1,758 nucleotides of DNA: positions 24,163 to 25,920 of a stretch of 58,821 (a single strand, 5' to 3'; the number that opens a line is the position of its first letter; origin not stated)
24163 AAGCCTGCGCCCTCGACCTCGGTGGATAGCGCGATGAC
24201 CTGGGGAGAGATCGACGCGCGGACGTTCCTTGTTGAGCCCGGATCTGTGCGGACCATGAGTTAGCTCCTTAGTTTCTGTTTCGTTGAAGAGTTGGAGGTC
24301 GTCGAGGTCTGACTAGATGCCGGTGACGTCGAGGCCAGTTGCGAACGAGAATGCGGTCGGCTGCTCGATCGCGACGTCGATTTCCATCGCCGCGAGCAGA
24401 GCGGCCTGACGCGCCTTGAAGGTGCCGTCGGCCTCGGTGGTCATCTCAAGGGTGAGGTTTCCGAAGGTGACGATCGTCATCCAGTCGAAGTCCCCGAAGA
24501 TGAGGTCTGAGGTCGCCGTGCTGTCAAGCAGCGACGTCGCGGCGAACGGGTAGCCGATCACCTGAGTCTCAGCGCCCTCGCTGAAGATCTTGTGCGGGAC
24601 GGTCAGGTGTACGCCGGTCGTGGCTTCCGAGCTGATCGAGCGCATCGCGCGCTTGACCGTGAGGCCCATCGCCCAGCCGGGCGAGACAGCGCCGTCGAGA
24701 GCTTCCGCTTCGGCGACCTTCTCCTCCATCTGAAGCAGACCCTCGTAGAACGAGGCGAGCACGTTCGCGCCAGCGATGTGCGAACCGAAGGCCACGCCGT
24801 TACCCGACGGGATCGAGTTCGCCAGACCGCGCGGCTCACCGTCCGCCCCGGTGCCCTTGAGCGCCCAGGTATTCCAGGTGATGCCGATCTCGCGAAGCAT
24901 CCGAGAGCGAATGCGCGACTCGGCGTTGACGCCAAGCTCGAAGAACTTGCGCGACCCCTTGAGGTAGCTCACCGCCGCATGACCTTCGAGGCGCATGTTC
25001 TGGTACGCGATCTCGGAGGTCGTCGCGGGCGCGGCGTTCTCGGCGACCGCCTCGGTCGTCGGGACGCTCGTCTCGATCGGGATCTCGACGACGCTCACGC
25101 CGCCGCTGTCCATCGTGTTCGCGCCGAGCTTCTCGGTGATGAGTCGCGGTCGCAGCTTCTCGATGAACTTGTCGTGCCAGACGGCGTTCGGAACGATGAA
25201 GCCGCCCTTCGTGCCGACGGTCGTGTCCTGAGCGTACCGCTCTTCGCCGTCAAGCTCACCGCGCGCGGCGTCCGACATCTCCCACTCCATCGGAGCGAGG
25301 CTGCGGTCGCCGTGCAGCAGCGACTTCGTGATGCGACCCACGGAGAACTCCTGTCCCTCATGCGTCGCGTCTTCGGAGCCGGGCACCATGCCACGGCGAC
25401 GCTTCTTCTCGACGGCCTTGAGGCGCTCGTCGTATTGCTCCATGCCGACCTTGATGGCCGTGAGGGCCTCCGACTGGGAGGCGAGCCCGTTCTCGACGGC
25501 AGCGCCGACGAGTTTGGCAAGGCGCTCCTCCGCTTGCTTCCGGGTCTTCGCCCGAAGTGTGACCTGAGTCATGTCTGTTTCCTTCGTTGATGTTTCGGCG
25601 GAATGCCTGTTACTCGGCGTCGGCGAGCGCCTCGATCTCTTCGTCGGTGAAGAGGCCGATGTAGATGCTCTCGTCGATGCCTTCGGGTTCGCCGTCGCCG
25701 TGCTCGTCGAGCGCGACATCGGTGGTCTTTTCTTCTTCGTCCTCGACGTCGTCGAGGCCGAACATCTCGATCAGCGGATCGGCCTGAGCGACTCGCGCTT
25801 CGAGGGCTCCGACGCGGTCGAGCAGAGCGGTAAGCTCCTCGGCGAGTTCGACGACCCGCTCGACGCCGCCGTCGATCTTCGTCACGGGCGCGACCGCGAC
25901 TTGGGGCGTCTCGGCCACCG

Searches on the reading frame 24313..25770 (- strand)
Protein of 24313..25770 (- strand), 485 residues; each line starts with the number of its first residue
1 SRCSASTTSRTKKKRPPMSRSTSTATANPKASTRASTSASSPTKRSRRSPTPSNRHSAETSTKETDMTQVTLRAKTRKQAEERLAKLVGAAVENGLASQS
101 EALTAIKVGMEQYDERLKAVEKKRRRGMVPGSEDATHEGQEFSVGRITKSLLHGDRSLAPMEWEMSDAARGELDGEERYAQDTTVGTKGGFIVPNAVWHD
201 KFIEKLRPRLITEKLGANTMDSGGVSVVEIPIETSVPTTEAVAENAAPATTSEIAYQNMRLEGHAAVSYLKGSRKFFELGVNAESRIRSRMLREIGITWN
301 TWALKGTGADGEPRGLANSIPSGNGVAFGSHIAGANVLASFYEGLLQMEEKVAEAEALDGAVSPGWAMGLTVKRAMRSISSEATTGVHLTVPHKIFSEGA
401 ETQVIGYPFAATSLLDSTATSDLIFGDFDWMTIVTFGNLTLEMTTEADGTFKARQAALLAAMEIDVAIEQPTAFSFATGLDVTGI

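Call 13: search_protein_families(library=phrogs, proteins=[window:24313-25770:-], max_evalue=0.00001)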
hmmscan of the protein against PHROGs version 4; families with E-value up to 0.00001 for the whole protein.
window:24313-25770:- (485 aa): 1 family
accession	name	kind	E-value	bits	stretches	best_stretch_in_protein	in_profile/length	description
phrog_617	-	head and packaging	1.2e-22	81.6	1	24-478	149-622/626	major head protein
